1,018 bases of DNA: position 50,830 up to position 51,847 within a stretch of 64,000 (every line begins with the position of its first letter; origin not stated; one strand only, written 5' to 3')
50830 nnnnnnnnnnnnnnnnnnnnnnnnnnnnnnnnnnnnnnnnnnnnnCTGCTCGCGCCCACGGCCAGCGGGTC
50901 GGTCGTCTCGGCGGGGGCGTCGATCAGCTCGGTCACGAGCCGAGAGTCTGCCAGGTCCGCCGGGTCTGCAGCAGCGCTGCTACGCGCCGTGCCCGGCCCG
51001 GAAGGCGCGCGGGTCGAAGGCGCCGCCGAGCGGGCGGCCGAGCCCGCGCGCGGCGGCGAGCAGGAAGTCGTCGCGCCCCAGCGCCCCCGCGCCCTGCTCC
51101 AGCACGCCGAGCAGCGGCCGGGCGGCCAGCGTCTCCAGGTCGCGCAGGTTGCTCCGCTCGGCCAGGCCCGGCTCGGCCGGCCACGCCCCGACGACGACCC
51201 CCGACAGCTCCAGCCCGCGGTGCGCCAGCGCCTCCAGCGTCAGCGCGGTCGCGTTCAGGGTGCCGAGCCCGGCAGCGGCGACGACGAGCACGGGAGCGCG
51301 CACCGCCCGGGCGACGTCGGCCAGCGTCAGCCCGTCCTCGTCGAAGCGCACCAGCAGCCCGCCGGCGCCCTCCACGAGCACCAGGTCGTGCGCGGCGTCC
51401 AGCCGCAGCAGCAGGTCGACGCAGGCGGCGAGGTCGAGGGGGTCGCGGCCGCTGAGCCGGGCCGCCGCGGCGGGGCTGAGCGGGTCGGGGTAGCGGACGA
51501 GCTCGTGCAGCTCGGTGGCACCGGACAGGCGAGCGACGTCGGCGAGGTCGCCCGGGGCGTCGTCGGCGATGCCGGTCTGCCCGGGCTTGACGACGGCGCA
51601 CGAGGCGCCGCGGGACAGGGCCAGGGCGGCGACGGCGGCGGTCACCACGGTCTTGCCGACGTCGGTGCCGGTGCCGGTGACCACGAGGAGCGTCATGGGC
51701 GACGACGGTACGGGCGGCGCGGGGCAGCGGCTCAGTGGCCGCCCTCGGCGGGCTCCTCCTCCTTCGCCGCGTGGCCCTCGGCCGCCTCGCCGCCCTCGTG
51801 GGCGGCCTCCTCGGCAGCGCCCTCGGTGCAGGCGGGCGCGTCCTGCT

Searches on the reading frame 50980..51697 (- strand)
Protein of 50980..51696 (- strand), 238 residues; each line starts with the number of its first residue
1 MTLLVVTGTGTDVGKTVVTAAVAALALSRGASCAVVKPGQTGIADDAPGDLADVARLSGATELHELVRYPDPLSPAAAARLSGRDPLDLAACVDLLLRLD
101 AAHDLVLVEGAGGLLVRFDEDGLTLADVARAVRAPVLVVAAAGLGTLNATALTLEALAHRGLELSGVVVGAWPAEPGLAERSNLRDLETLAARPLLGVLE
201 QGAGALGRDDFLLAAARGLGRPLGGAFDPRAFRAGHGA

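Call 8: search_protein_families(library=pfam, max_evalue=1, proteins=[window:50980-51697:-])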
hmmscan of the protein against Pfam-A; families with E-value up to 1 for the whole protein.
window:50980-51697:- (239 aa): 0 families

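Call 9: search_protein_families(library=ncbifam, max_evalue=1, proteins=[window:50980-51697:-])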
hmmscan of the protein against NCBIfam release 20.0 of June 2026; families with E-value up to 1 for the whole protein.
window:50980-51697:- (239 aa): 0 families

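Call 36: find_homologous_proteins(query=window:50983-51696:-, max_evalue=1e-40)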
Query window:50983-51696:- (238 aa): 7552 proteins with E <= 1e-40 among 8000 candidates; the best 120 are listed.
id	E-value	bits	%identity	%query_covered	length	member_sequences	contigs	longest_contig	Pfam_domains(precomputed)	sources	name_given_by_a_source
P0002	2.0e-139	481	100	100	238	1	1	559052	PF01656.30,PF13500.13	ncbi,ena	-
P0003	1.3e-124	432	89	100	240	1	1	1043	PF01656.30,PF13500.13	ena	-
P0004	1.8e-122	425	89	98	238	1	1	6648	PF01656.30,PF13500.13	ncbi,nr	ncbi:MAG: dethiobiotin synthase [Frankiales bacterium]|nr:dethiobiotin synthase [Frankiales bacteriu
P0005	5.7e-121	420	88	100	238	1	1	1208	PF01656.30,PF13500.13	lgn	-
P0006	6.2e-117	407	86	100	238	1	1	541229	PF07755.18,PF01656.30,PF13500.13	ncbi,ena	-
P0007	3.1e-116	405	86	88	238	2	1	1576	PF01656.30,PF13500.13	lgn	-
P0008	1.6e-115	402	85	87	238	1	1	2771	PF01656.30,PF13500.13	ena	-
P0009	2.7e-115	402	86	98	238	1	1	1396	PF01656.30,PF13500.13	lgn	-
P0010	1.2e-114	400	87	96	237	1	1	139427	PF13500.13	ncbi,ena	-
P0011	2.6e-114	399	84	87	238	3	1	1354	PF01656.30,PF13500.13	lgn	-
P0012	8.1e-114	397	84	87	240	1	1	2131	PF01656.30,PF13500.13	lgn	-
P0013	2.1e-113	396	82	88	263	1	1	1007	PF01656.30,PF13500.13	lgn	-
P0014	8.3e-111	387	83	98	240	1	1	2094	PF07755.18,PF01656.30,PF13500.13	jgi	jgi:dethiobiotin synthetase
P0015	2.9e-110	385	83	98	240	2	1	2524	PF07755.18,PF01656.30,PF13500.13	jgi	jgi:dethiobiotin synthetase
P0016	3.4e-110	385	83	99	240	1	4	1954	PF07755.18,PF01656.30,PF13500.13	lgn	-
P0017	3.0e-105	369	80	98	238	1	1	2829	PF01656.30,PF13500.13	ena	-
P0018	6.3e-104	365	78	98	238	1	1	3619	PF07755.18,PF01656.30,PF13500.13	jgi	jgi:dethiobiotin synthetase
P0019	7.7e-104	364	79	87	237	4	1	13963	PF01656.30,PF13500.13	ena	-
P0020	5.5e-103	361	77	98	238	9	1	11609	PF07755.18,PF01656.30,PF13500.13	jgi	jgi:dethiobiotin synthetase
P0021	8.6e-103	361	78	98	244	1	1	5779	PF01656.30,PF13500.13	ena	-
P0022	1.4e-102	360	74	89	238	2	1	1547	PF01656.30,PF13500.13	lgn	-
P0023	2.3e-102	359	78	87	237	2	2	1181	PF01656.30,PF13500.13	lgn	-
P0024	5.2e-102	358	75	87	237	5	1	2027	PF01656.30,PF13500.13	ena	-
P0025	1.1e-101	357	78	98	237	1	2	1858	PF07755.18,PF01656.30,PF13500.13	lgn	-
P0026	1.7e-101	357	76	88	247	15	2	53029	PF01656.30,PF13500.13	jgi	-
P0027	2.3e-101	356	77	87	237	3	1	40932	PF01656.30,PF13500.13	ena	-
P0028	2.4e-101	356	76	98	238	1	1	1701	PF07755.18,PF01656.30,PF13500.13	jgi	jgi:dethiobiotin synthetase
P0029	3.0e-101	356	77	98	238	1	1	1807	PF07755.18,PF01656.30,PF13500.13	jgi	jgi:dethiobiotin synthetase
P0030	3.0e-101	356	77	87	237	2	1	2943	PF01656.30,PF13500.13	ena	-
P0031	3.7e-101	356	77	98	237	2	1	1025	PF07755.18,PF01656.30,PF13500.13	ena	-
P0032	3.8e-101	355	77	88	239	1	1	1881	PF01656.30,PF13500.13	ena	-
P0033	1.2e-100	354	78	88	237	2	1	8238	PF01656.30,PF13500.13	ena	-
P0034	1.7e-100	353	75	98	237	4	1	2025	PF07755.18,PF01656.30,PF13500.13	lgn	-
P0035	2.0e-100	353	77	88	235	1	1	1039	PF01656.30,PF13500.13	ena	-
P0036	2.1e-100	353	77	97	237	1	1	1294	PF07755.18,PF13500.13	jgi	jgi:dethiobiotin synthetase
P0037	3.3e-100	352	77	87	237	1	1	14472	PF01656.30,PF13500.13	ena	-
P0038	3.6e-100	352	78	98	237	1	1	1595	PF07755.18,PF01656.30,PF13500.13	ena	-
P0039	4.0e-100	352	77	87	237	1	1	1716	PF01656.30,PF13500.13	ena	-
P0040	6.8e-100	351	76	92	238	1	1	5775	PF01656.30,PF13500.13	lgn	-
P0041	1.1e-99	351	74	98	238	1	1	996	PF07755.18,PF01656.30,PF13500.13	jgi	jgi:dethiobiotin synthetase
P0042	2.2e-99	350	75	98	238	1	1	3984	PF07755.18,PF01656.30,PF13500.13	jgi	jgi:dethiobiotin synthetase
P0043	3.4e-99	349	75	98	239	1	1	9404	PF07755.18,PF01656.30,PF13500.13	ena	-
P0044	3.4e-99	349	78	98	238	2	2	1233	PF07755.18,PF01656.30,PF13500.13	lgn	-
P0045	3.5e-99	349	75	90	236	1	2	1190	PF01656.30,PF13500.13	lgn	-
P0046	3.7e-99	349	76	87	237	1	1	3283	PF01656.30,PF13500.13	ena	-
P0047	3.8e-99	349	78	86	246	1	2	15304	PF01656.30,PF13500.13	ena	-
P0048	4.0e-99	349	75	88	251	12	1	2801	PF01656.30,PF13500.13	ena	-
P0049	4.2e-99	349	76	98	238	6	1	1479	PF07755.18,PF01656.30,PF13500.13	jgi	jgi:dethiobiotin synthetase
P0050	5.3e-99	348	75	98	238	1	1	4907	PF07755.18,PF01656.30,PF13500.13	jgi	-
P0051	5.7e-99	348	75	98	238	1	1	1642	PF07755.18,PF01656.30,PF13500.13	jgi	jgi:dethiobiotin synthetase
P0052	6.8e-99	348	75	98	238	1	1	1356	PF07755.18,PF01656.30,PF13500.13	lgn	-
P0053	6.9e-99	348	74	100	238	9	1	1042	PF01656.30,PF13500.13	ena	-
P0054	8.1e-99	348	74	100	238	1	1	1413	PF07755.18,PF01656.30,PF13500.13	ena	-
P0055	9.0e-99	348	76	86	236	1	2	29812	PF01656.30,PF13500.13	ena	-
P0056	1.0e-98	348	73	92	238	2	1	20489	PF01656.30,PF13500.13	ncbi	-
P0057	1.1e-98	347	74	99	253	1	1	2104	PF07755.18,PF01656.30,PF13500.13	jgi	-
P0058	1.2e-98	347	75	98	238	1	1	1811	PF07755.18,PF01656.30,PF13500.13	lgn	-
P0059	1.8e-98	347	74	98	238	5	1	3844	PF07755.18,PF01656.30,PF13500.13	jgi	jgi:dethiobiotin synthetase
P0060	1.9e-98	347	75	98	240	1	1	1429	PF01656.30,PF13500.13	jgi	jgi:dethiobiotin synthetase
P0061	2.4e-98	346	77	87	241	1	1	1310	PF01656.30,PF13500.13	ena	-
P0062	2.8e-98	346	75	98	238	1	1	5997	PF07755.18,PF01656.30,PF13500.13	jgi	jgi:dethiobiotin synthetase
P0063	3.1e-98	346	74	89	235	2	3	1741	PF01656.30,PF13500.13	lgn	-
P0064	3.1e-98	346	78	86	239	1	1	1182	PF01656.30,PF13500.13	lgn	-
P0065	4.8e-98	345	77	84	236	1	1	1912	PF01656.30,PF13500.13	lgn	-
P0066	5.4e-98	345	76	100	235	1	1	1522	PF07755.18,PF01656.30,PF13500.13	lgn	-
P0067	1.3e-97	344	75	89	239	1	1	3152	PF01656.30,PF13500.13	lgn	-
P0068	1.6e-97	344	77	98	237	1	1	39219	PF01656.30,PF13500.13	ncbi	-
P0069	1.7e-97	344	74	87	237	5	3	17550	PF01656.30,PF13500.13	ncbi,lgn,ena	-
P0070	1.8e-97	343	73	98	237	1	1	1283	PF07755.18,PF01656.30,PF13500.13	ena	-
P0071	2.0e-97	343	74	98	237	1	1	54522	PF07755.18,PF01656.30,PF13500.13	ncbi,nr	ncbi:MAG TPA: dethiobiotin synthase [Mycobacteriales bacterium]|nr:dethiobiotin synthase [Mycobacter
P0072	3.1e-97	343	73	98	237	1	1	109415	PF07755.18,PF01656.30,PF13500.13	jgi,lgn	jgi:dethiobiotin synthetase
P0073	4.3e-97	342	74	86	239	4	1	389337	PF01656.30,PF13500.13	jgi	jgi:dethiobiotin synthetase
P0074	5.0e-97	342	74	86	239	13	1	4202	PF01656.30,PF13500.13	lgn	-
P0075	5.6e-97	342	74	98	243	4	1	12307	PF07755.18,PF01656.30,PF13500.13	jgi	jgi:dethiobiotin synthetase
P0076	9.4e-97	341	74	98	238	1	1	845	PF01656.30,PF13500.13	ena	-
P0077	1.1e-96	341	74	99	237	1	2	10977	PF07755.18,PF01656.30,PF13500.13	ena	-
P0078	1.3e-96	341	73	98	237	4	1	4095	PF07755.18,PF01656.30,PF13500.13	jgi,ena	-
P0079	1.6e-96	340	73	98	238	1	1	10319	PF07755.18,PF01656.30,PF13500.13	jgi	-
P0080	1.9e-96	340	76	98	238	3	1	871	PF01656.30,PF13500.13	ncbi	-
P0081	1.9e-96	340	73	98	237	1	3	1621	PF07755.18,PF01656.30,PF13500.13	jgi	jgi:dethiobiotin synthetase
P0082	3.2e-96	339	74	100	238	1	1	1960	PF01656.30,PF13500.13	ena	-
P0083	4.3e-96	339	75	97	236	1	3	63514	PF01656.30,PF13500.13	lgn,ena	-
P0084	4.6e-96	339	75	98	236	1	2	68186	PF13500.13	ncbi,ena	-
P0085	6.1e-96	338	74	93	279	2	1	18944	PF07755.18,PF01656.30,PF13500.13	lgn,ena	-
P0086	8.7e-96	338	73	98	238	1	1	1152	PF01656.30,PF13500.13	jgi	jgi:dethiobiotin synthetase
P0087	1.3e-95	337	73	98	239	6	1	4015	PF01656.30,PF13500.13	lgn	-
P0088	1.4e-95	337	74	98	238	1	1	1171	PF07755.18,PF01656.30,PF13500.13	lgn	-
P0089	2.0e-95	337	74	99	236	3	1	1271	PF01656.30,PF13500.13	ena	-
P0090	2.0e-95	337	74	98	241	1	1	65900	PF07755.18,PF01656.30,PF13500.13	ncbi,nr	ncbi:MAG: dethiobiotin synthase [Frankiales bacterium]|nr:dethiobiotin synthase [Frankiales bacteriu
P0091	2.5e-95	336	74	98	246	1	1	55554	PF07755.18,PF01656.30,PF13500.13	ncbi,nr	ncbi:MAG TPA: dethiobiotin synthase [Mycobacteriales bacterium]|nr:dethiobiotin synthase [Mycobacter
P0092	2.9e-95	336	71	100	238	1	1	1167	PF01656.30,PF13500.13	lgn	-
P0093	3.6e-95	336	74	100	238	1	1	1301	PF07755.18,PF01656.30,PF13500.13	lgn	-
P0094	4.6e-95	336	76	97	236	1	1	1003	PF01656.30,PF13500.13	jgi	-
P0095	6.8e-95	335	75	98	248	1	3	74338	PF07755.18,PF01656.30,PF13500.13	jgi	jgi:dethiobiotin synthetase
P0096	7.3e-95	335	76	90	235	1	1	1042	PF13500.13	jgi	jgi:dethiobiotin synthase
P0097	9.7e-95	335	76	87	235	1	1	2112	PF01656.30,PF13500.13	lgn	-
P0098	1.2e-94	334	77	86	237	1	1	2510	PF01656.30,PF13500.13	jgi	jgi:dethiobiotin synthetase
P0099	1.2e-94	334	73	98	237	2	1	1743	PF01656.30,PF13500.13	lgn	-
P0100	1.6e-94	334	76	90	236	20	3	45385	PF01656.30,PF13500.13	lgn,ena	-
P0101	2.0e-94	333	74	91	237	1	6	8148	PF01656.30,PF13500.13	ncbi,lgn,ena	-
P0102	2.2e-94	333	76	87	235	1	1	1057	PF13500.13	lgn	-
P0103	2.4e-94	333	75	97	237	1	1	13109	PF07755.18,PF13500.13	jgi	jgi:dethiobiotin synthetase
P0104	3.9e-94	333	74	91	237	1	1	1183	PF01656.30,PF13500.13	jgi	-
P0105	4.1e-94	332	74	91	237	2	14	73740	PF01656.30,PF13500.13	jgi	-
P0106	4.2e-94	332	74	98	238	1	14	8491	PF01656.30,PF13500.13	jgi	jgi:dethiobiotin synthase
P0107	4.4e-94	332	73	86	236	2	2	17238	PF01656.30,PF13500.13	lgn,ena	-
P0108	4.5e-94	332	72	97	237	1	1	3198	PF07755.18,PF13500.13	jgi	-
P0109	5.1e-94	332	73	89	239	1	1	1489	PF01656.30,PF13500.13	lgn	-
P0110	1.1e-93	331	75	97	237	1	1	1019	PF01656.30,PF13500.13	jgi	jgi:dethiobiotin synthetase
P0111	1.4e-93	331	74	98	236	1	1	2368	PF01656.30,PF13500.13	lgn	-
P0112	1.5e-93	331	72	88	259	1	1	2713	PF01656.30,PF13500.13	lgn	-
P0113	1.7e-93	330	71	98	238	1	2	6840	PF07755.18,PF01656.30,PF13500.13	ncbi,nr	ncbi:MAG: dethiobiotin synthase [Actinomycetota bacterium]|nr:dethiobiotin synthase [Actinomycetota 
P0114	2.1e-93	330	72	86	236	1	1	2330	PF01656.30,PF13500.13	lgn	-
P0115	2.1e-93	330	73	86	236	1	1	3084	PF01656.30,PF13500.13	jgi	jgi:dethiobiotin synthase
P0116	2.2e-93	330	73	86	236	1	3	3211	PF01656.30,PF13500.13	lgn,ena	-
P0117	2.2e-93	330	73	86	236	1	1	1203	PF01656.30,PF13500.13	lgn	-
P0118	2.4e-93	330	75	100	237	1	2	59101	PF13500.13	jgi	jgi:dethiobiotin synthase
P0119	3.1e-93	330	74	91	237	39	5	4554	PF01656.30,PF13500.13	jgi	-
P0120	3.2e-93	330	73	86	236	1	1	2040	PF01656.30,PF13500.13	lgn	-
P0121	3.4e-93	329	74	92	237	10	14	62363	PF01656.30,PF13500.13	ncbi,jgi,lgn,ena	-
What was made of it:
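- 50980..51696 (-): bioD (dethiobiotin synthase), starting 35 nt after the stop of X. A 100% identical protein, P0002, is in the database (call 36).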

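Call 37: find_encoding_contigs(protein=P0002, flank=5000, max_places=3)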
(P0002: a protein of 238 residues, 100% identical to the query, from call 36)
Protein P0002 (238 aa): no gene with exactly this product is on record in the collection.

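Call 38: find_encoding_contigs(protein=P0006, flank=5000, max_places=3)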
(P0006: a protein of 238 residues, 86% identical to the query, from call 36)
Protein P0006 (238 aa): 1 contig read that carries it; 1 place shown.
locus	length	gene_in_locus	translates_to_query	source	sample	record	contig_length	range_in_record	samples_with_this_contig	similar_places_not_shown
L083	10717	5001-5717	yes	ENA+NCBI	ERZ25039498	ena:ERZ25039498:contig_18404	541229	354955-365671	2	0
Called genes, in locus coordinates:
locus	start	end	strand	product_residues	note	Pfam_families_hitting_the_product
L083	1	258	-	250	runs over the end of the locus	-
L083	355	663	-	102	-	-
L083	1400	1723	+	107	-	-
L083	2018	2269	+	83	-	PF02467:Whib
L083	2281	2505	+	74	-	-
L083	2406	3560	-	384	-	-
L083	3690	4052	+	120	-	-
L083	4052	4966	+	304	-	-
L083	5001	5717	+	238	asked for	PF01656:CbiA (weak), PF07755:DUF1611 (faint), PF13500:AAA_26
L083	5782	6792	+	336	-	PF04055:Radical_SAM, PF06968:BATS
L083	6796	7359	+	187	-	PF03352:Adenine_glyco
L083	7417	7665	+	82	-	PF11755:DUF3311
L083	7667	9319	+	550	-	PF00474:SSF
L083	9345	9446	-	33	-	-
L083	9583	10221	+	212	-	PF00583:Acetyltransf_1, PF13673:Acetyltransf_10, PF13508:Acetyltransf_7, PF08445:FR47 (weak), PF26519:BsaP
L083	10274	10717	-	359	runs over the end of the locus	PF00437:T2SSE, PF13604:AAA_30 (faint)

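Call 39: find_encoding_contigs(protein=P0010, flank=5000, max_places=3)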
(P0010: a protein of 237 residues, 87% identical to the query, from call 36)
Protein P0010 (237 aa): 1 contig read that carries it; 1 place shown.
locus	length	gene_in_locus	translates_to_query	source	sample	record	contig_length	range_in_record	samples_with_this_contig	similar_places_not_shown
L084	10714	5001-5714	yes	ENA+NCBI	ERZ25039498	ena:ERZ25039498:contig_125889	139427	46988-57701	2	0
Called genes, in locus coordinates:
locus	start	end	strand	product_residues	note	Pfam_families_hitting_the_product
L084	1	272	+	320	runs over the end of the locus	PF04542:Sigma70_r2, PF04539:Sigma70_r3, PF08281:Sigma70_r4_2, PF04545:Sigma70_r4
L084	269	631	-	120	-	-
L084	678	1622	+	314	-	PF00781:DAGK_cat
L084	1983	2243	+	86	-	PF02467:Whib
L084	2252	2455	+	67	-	-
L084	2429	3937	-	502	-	PF12282:GAF_PdtaS, PF08448:PAS_4, PF07536:HWE_HK (weak), PF07568:HisKA_2, PF13581:HATPase_c_2 (weak), PF02518:HATPase_c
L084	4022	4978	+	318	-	-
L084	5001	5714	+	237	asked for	PF13500:AAA_26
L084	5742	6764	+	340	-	PF04055:Radical_SAM, PF06968:BATS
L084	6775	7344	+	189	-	PF03352:Adenine_glyco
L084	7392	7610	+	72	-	PF11755:DUF3311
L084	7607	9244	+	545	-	-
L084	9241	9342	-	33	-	-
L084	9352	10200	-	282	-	PF03631:Virul_fac_BrkB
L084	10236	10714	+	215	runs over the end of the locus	PF00583:Acetyltransf_1, PF13673:Acetyltransf_10, PF13508:Acetyltransf_7, PF26519:BsaP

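Call 43: list_cluster_members(proteins=[P0002, P0006, P0010, P0004, P0001])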
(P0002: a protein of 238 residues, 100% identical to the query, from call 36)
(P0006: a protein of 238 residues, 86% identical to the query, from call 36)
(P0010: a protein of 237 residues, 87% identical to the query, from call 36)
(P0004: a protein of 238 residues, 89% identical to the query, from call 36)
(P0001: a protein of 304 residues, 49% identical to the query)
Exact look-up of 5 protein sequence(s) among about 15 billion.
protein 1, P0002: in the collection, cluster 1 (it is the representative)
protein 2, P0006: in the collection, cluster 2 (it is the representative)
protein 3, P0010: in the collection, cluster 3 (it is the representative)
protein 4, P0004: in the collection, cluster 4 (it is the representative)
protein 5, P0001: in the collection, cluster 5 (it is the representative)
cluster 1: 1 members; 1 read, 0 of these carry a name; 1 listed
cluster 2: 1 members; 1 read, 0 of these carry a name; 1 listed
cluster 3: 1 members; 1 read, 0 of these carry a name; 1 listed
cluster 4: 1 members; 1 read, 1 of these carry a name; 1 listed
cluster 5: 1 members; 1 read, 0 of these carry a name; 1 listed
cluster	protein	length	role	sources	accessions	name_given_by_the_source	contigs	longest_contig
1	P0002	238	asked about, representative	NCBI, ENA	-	-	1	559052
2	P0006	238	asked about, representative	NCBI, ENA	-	-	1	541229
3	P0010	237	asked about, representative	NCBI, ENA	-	-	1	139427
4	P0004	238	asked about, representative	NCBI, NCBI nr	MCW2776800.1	MAG: dethiobiotin synthase [Frankiales bacterium] | dethiobiotin synthase [Frankiales bacterium]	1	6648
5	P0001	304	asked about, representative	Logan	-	-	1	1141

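Call 44: find_encoding_contigs(protein=P0004, flank=6000, max_places=3)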
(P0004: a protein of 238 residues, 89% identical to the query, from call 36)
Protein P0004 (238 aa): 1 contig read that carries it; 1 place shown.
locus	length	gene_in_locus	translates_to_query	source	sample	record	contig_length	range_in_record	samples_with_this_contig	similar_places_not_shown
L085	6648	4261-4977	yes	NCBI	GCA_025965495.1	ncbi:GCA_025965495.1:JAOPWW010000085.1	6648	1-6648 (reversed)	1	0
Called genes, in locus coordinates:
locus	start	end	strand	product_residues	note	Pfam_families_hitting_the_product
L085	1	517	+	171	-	PF04539:Sigma70_r3, PF08281:Sigma70_r4_2, PF04545:Sigma70_r4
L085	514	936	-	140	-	-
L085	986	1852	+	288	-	PF00781:DAGK_cat, PF19279:YegS_C (faint)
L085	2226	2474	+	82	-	PF02467:Whib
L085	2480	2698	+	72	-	-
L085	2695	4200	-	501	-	PF12282:GAF_PdtaS, PF08448:PAS_4, PF07536:HWE_HK (weak), PF07568:HisKA_2, PF13581:HATPase_c_2, PF02518:HATPase_c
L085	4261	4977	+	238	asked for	PF01656:CbiA (weak), PF13500:AAA_26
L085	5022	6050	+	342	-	PF04055:Radical_SAM, PF06968:BATS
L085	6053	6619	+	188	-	PF03352:Adenine_glyco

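Call 50: search_protein_families(library=pfam, max_evalue=0.01, proteins=[window:50980-51696:-])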
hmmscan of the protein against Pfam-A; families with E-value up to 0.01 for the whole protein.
window:50980-51696:- (238 aa): 3 families
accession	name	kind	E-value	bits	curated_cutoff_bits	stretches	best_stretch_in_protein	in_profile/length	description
PF13500.12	AAA_26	-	9.2e-37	127.3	27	1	4-201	3-190/198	AAA domain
PF01656.29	CbiA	-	2.7e-06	27.8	25.4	1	4-200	1-110/125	CobQ/CobB/MinD/ParA nucleotide binding domain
PF07755.17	DUF1611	-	2.3e-05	24.4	25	1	4-45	15-56/201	Domain of unknown function (DUF1611_C) P-loop domain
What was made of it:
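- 50980..51696 (-): PF13500 scores 9e-37 (call 50).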

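Call 51: find_encoding_contigs(protein=P0019, flank=4000, max_places=2)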
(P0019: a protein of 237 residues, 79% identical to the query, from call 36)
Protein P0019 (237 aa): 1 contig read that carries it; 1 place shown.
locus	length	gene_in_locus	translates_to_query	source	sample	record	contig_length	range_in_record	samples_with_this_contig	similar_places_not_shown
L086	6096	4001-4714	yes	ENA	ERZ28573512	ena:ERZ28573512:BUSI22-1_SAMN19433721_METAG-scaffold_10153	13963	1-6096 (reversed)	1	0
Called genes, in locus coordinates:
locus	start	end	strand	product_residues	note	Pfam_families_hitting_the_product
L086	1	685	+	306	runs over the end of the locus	PF00781:DAGK_cat, PF19279:YegS_C (weak)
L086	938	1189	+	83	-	PF02467:Whib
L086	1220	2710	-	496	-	PF12282:GAF_PdtaS, PF08448:PAS_4, PF07536:HWE_HK (weak), PF07568:HisKA_2, PF13581:HATPase_c_2 (weak), PF02518:HATPase_c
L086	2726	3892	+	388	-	PF00155:Aminotran_1_2, PF00266:Aminotran_5 (faint), PF01041:DegT_DnrJ_EryC1 (weak), PF01053:Cys_Met_Meta_PP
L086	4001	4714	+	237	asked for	PF01656:CbiA, PF13500:AAA_26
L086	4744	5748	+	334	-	PF04055:Radical_SAM, PF06968:BATS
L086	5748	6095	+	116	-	?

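Call 52: find_encoding_contigs(protein=P0027, flank=4000, max_places=2)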
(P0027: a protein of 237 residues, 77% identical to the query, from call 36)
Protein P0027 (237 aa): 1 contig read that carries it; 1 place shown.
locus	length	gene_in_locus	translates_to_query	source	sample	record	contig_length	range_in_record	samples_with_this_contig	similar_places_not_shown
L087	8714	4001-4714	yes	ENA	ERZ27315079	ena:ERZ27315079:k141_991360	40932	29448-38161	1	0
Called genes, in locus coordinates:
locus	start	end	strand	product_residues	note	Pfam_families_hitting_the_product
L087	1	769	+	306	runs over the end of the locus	PF00781:DAGK_cat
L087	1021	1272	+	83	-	PF02467:Whib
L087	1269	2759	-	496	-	PF12282:GAF_PdtaS, PF08448:PAS_4, PF07536:HWE_HK (weak), PF07568:HisKA_2, PF13581:HATPase_c_2 (weak), PF02518:HATPase_c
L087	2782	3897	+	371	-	PF00155:Aminotran_1_2, PF01041:DegT_DnrJ_EryC1 (weak), PF01053:Cys_Met_Meta_PP (faint)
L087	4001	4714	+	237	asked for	PF01656:CbiA, PF13500:AAA_26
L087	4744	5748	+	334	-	PF04055:Radical_SAM, PF06968:BATS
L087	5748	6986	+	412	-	PF00202:Aminotran_3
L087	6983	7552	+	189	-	PF03352:Adenine_glyco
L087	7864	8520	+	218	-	PF00583:Acetyltransf_1, PF13673:Acetyltransf_10, PF13508:Acetyltransf_7, PF08445:FR47 (weak), PF26519:BsaP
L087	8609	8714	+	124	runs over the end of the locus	-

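Call 71: find_encoding_contigs(protein=P0008, flank=3000, max_places=2)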
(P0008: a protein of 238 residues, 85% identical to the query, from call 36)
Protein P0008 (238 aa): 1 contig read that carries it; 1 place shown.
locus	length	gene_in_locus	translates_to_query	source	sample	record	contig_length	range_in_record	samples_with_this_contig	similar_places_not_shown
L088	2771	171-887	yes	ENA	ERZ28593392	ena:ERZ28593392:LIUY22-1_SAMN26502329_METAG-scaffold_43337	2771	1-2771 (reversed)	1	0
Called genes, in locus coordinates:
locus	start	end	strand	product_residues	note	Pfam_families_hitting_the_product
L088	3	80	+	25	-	?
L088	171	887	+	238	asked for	PF01656:CbiA (weak), PF13500:AAA_26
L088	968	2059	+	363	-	PF04055:Radical_SAM, PF06968:BATS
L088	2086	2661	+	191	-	PF03352:Adenine_glyco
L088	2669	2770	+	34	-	?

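Call 72: find_encoding_contigs(protein=P0015, flank=3000, max_places=2)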
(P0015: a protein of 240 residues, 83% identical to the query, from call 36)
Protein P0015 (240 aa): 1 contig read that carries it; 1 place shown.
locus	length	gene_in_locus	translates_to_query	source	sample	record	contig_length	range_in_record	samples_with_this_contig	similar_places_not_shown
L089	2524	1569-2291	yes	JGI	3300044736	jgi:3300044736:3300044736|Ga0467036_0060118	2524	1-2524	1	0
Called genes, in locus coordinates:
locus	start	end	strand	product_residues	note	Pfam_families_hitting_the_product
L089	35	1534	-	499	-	PF12282:GAF_PdtaS, PF08448:PAS_4, PF07536:HWE_HK (weak), PF07568:HisKA_2, PF13581:HATPase_c_2, PF02518:HATPase_c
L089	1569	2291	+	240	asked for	PF01656:CbiA (weak), PF07755:DUF1611 (faint), PF13500:AAA_26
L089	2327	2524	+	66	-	?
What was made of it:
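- X is absent from two members of the same clade, L085 and L089, where pdtaS abuts bioD (calls 44, 72). The gene was lost in L085 and L089 (calls 44, 72). The gene is dispensable in clade members (calls 44, 72). Clade members L085 and L089 keep bioD without X (bioB also confirmed in L085) (calls 44, 72).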

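Call 81: search_protein_families(library=pfam, max_evalue=1, proteins=[L084:4022-4975:+, L083:4052-4963:+])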
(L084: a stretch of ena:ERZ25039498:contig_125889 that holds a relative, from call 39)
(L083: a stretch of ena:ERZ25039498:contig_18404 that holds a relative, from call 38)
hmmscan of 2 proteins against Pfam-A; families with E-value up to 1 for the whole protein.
L084:4022-4975:+ (318 aa): 0 families

L083:4052-4963:+ (304 aa): 0 families
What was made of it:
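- On ZraP/CpxP/Spy: No Pfam hit at E up to 1 was found for X, its core, or the L083 and L084 homologues (calls 8, 81).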

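Call 82: search_protein_families(library=ncbifam, max_evalue=1, proteins=[L084:4022-4975:+, L083:4052-4963:+])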
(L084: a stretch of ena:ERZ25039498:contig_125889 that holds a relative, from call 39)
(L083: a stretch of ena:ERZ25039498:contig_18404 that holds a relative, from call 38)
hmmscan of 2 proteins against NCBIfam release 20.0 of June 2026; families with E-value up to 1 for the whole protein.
L084:4022-4975:+ (318 aa): 1 family
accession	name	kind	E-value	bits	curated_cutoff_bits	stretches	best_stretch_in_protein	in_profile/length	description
NF033441.0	BREX_BrxC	hypoth_equivalog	0.055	11.7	400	1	77-217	924-1063/1173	BREX system P-loop protein BrxC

L083:4052-4963:+ (304 aa): 0 families
